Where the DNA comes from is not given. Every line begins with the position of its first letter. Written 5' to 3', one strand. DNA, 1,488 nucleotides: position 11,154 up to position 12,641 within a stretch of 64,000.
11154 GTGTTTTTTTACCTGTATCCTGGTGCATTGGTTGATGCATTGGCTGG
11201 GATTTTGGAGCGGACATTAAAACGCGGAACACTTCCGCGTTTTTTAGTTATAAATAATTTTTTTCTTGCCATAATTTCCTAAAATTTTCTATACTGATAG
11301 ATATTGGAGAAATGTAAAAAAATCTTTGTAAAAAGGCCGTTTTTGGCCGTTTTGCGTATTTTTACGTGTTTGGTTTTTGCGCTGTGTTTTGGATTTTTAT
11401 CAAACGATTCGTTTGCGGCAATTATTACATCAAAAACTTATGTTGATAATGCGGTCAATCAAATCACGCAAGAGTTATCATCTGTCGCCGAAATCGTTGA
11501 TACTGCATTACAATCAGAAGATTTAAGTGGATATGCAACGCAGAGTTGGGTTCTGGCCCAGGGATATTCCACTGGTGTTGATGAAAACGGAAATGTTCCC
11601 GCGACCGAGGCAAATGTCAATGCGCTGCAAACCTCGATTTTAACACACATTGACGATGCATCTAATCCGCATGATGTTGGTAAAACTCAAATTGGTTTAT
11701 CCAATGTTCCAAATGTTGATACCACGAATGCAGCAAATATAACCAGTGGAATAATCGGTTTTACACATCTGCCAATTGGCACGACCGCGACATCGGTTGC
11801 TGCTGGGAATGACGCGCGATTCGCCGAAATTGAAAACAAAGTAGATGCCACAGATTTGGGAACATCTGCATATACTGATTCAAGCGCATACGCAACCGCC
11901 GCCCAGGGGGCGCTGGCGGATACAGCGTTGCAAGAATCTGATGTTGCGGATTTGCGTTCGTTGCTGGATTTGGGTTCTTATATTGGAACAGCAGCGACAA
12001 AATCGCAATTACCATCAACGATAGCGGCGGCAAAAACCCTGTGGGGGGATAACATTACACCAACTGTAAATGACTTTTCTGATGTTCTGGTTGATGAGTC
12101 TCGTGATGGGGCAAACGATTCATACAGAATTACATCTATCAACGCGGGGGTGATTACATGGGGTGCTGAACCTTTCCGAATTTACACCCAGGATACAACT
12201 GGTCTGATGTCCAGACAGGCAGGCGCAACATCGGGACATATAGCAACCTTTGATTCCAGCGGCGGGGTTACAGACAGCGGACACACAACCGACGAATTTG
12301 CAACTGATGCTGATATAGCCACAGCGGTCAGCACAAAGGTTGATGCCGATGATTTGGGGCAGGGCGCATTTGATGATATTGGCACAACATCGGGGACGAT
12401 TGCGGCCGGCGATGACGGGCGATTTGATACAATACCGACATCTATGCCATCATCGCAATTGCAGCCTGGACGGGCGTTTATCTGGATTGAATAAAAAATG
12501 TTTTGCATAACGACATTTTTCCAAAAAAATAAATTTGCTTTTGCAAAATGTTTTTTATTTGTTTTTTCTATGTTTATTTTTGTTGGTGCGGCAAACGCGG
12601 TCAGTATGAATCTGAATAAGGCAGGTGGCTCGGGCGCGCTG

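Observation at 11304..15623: Operon for a secreted tail-fibre-like protein and a 910-aa Cys-rich repeat surface protein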

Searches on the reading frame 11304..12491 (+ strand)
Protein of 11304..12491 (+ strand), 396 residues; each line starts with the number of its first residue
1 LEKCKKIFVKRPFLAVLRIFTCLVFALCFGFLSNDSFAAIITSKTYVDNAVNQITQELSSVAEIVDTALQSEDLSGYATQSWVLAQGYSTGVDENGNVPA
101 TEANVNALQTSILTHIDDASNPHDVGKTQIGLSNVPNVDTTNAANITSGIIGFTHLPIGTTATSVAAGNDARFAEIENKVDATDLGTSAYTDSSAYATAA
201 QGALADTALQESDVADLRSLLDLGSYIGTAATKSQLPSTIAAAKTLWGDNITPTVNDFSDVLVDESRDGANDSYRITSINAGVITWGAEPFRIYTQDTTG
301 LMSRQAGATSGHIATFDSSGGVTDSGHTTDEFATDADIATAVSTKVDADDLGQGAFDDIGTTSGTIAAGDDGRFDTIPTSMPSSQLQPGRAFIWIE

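Call 3: search_protein_families(library=pfam, proteins=[window:11304-12491:+], max_evalue=1)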
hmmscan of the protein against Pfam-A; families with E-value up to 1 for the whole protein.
window:11304-12491:+ (396 aa): 0 families

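Call 4: search_protein_families(library=phrogs, proteins=[window:11304-12491:+], max_evalue=1)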
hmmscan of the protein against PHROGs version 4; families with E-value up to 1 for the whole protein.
window:11304-12491:+ (396 aa): 11 families
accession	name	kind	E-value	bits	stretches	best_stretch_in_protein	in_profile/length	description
phrog_34368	-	unknown function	2.7e-07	31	1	96-173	24-99/344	-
phrog_11029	-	tail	6.5e-07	28.5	1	97-149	145-197/892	tail protein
phrog_2163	-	head and packaging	2e-05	24.9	1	102-148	200-246/574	virion structural protein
phrog_13857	-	tail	6.4e-05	22.6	1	114-140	184-210/743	tail protein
phrog_25620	-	tail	7.4e-05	23.2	1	107-144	216-253/348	tail collar fiber protein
phrog_35034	-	unknown function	0.00055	20.5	1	104-173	54-119/242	-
phrog_3285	-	tail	0.0021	18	1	71-370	181-333/491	minor tail protein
phrog_12754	-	unknown function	0.0065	16.4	1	108-147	30-69/579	-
phrog_37947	-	unknown function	0.0076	16.2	1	44-147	32-136/371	-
phrog_2012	-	tail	0.016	16.1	1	90-196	58-158/212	minor tail protein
phrog_22716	-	unknown function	0.048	15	1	294-362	14-81/130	-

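Call 5: search_protein_families(library=ncbifam, proteins=[window:11304-12491:+], max_evalue=1)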
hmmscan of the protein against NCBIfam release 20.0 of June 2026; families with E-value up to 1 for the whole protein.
window:11304-12491:+ (396 aa): 0 families

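Call 9: find_homologous_proteins(query=window:11304-12491:+)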
Query window:11304-12491:+ (396 aa): 88 proteins with E <= 0.001 among 8000 candidates.
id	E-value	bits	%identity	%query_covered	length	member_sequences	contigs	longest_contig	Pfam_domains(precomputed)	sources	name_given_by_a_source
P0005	1.4e-238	809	100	96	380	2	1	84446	-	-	-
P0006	1.2e-94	336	41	95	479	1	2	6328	-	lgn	-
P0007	1.5e-85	306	41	93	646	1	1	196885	-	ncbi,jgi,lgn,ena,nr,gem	ncbi:MAG: hypothetical protein FWE50_00055 [Alphaproteobacteria bacterium]|nr:hypothetical protein [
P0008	2.6e-81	292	44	81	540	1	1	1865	-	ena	-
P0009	7.5e-73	264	51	42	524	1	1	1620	-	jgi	jgi:hypothetical protein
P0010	2.3e-64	236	44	72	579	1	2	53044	-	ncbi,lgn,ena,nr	ncbi:MAG: hypothetical protein FWF97_04470 [Alphaproteobacteria bacterium]|nr:hypothetical protein [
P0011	9.4e-54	201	37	91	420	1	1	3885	-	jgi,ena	-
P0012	8.0e-22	96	61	8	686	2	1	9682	-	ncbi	-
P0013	2.8e-14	71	58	19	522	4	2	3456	-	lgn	-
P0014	3.5e-12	64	67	12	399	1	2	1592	-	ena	-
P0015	4.5e-12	64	65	12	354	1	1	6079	-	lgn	-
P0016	2.2e-11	62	33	23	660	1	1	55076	PF27308.1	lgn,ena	-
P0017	7.9e-10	57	60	13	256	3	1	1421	-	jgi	jgi:hypothetical protein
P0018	1.6e-9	55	60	11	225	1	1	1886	-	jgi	jgi:hypothetical protein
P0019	2.3e-9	55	53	11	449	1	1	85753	-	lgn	-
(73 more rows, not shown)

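Call 12: find_encoding_contigs(protein=P0010, flank=10000, max_places=3)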
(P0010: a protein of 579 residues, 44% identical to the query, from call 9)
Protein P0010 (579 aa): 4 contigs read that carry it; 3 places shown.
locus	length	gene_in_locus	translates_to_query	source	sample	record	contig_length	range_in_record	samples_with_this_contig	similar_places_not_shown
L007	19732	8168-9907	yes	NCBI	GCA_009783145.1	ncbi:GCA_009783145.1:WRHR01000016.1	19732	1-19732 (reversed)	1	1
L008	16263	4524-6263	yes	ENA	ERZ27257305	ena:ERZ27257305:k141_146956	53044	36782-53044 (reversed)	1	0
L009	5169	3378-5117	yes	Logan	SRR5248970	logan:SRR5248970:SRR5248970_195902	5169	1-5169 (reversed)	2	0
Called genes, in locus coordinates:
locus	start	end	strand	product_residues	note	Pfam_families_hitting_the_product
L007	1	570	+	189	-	?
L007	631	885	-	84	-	PF01016:Ribosomal_L27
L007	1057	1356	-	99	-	PF00829:Ribosomal_L21p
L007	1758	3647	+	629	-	PF21995:RNR-II_ins_dom (weak), PF02867:Ribonuc_red_lgC (faint)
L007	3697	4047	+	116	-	PF05635:23S_rRNA_IVP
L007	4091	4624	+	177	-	PF01923:Cob_adeno_trans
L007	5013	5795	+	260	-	PF13505:OMP_b-brl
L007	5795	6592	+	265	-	-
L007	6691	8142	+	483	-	-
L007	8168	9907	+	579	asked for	-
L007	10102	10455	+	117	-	PF05635:23S_rRNA_IVP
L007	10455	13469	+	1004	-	-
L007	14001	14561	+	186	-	PF01765:RRF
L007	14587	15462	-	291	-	PF00348:polyprenyl_synt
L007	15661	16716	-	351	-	PF02163:Peptidase_M50, PF00595:PDZ (weak), PF13180:PDZ_2 (weak), PF17820:PDZ_6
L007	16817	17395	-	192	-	-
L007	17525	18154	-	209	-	PF01148:CTP_transf_1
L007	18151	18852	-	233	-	PF01255:Prenyltransf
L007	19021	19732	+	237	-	PF07244:POTRA (weak), PF08478:POTRA_1 (faint), PF08479:POTRA_2 (faint), PF07244:POTRA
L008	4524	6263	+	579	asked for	-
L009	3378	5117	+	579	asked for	-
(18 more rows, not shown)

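Call 21: search_protein_families(library=pfam, proteins=[L007:5795-6589:+, L007:6691-8139:+], max_evalue=0.1)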
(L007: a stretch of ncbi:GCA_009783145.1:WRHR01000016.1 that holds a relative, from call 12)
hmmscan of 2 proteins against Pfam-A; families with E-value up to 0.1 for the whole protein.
L007:5795-6589:+ (265 aa): 2 families
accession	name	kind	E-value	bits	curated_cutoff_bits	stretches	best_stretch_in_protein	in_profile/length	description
PF01391.23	Collagen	-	0.021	15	27.2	1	177-205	9-37/60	Collagen triple helix repeat (20 copies)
PF13758.11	Prefoldin_3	-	0.057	13.9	23.4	1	124-153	63-92/99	Prefoldin subunit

L007:6691-8139:+ (483 aa): 1 family
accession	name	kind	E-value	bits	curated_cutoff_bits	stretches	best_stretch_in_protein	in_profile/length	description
PF07558.16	Shugoshin_N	-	0.002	18.3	30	0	332-360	8-35/45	Shugoshin N-terminal coiled-coil region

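Call 41: search_solved_structures(query=A2, max_evalue=0.1, show_alignments=3)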
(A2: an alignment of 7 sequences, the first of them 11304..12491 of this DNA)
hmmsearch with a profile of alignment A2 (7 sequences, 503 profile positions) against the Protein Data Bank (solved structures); distinct sequences matched with E-value up to 0.1: 0.

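Call 83: search_dna_similar(query=window:11304-12491:+, collection=phages, mode=protein, max_evalue=0.001, max_rows=25)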
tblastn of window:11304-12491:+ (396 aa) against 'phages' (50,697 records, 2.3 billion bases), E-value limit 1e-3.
No match.

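Call 85: search_protein_families(library=phrogs, proteins=[P0007, P0010, L007:6691-8139:+], max_evalue=0.001)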
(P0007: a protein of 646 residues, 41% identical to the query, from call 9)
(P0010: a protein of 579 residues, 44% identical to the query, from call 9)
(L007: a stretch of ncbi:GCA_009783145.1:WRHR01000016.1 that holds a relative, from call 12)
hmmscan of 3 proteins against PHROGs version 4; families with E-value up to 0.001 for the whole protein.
P0007 (646 aa): 25 families
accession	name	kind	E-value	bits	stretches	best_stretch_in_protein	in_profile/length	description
phrog_34368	-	unknown function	1.8e-18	67.8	2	288-362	29-102/344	-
phrog_25620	-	tail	1.6e-13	51.7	2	558-593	216-251/348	tail collar fiber protein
phrog_12754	-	unknown function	6.3e-13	49.4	2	294-332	30-68/579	-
phrog_1446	-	tail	2.2e-12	48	2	172-204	73-105/251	minor tail protein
phrog_11029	-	tail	2.6e-12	46.4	2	553-600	29-76/892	tail protein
phrog_2163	-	head and packaging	8.9e-12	45.9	2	558-596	205-246/574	virion structural protein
phrog_5596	-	unknown function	1e-11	45.3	1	171-215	41-87/451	-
phrog_8780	-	tail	1.5e-11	44.3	2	521-627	455-565/755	minor tail protein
phrog_2012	-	tail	2.2e-11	45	2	325-417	97-183/212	minor tail protein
phrog_2712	-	tail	3e-11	43.5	2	557-607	250-300/700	tail fiber protein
phrog_27703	-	unknown function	5.5e-10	39.1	2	155-231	259-335/665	-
phrog_30508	-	unknown function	6.2e-10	40.3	0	114-153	54-93/115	-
phrog_3573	-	unknown function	2.5e-09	36.8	1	295-376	52-135/1001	-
phrog_5793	-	unknown function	2.9e-09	37.1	2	298-426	375-500/581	-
phrog_35034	-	unknown function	4e-09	37.4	1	560-602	59-101/242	-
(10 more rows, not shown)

P0010 (579 aa): 18 families
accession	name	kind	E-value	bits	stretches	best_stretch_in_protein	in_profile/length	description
phrog_1446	-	tail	4.9e-20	73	2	26-79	48-102/251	minor tail protein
phrog_7389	-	tail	3.5e-15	56.6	2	39-89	421-471/732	tail fiber protein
phrog_27703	-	unknown function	2.1e-11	43.8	2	47-82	274-309/665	-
phrog_28171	-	unknown function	5.1e-11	42.9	2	36-142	97-199/476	-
phrog_5596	-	unknown function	5.1e-10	39.7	2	42-81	34-73/451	-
phrog_12754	-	unknown function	8.1e-09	35.9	1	300-334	34-68/579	-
phrog_13892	-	tail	4.7e-08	33.5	2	55-92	458-496/676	minor tail protein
phrog_31460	-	tail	1.3e-07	32.4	2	159-234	34-112/288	tail protein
phrog_34368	-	unknown function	1.8e-07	31.6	1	302-364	41-102/344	-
phrog_2938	-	unknown function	3.5e-07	30.4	0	16-77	37-99/464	-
phrog_3493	-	tail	6.9e-07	29.5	1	47-83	470-506/768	minor tail protein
phrog_25620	-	tail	9.4e-07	29.4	1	300-334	221-255/348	tail collar fiber protein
phrog_2012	-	tail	2e-05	25.6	1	326-369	96-139/212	minor tail protein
phrog_13857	-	tail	3.9e-05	23.4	1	303-327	185-209/743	tail protein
phrog_2163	-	head and packaging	4e-05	23.9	1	295-345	205-269/574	virion structural protein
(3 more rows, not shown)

L007:6691-8139:+ (483 aa): 1 family
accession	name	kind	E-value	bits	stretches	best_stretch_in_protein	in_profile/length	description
phrog_20050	-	unknown function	0.00054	19.5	0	170-196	384-410/571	-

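Call 98: find_encoding_contigs(protein=P0006, flank=6000, max_places=2)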
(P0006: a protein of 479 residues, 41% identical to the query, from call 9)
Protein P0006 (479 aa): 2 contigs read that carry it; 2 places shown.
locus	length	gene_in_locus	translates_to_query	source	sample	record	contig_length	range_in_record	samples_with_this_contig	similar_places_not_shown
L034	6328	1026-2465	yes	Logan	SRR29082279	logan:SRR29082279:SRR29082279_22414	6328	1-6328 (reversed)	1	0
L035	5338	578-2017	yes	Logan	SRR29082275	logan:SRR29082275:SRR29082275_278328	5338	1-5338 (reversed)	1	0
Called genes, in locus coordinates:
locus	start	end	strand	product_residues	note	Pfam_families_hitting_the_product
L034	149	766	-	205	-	PF03729:DUF308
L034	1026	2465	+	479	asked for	-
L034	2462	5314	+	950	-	-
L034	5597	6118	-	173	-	-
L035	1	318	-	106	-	?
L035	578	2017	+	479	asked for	-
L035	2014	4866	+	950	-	-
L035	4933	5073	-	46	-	-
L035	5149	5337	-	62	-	?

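Call 99: find_encoding_contigs(protein=P0011, flank=6000, max_places=2)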
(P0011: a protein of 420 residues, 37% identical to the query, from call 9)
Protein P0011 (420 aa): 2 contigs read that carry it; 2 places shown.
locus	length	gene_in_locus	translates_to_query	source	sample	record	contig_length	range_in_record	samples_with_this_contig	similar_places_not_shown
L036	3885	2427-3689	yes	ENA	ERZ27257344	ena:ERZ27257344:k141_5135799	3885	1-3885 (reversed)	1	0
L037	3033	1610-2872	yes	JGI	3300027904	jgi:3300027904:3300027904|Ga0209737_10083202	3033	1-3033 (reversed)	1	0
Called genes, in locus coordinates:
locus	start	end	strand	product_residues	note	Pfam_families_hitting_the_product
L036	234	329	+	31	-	-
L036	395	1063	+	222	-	PF01391:Collagen (weak)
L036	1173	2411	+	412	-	-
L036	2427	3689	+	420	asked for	-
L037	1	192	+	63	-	?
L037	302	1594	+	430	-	-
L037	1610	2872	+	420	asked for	-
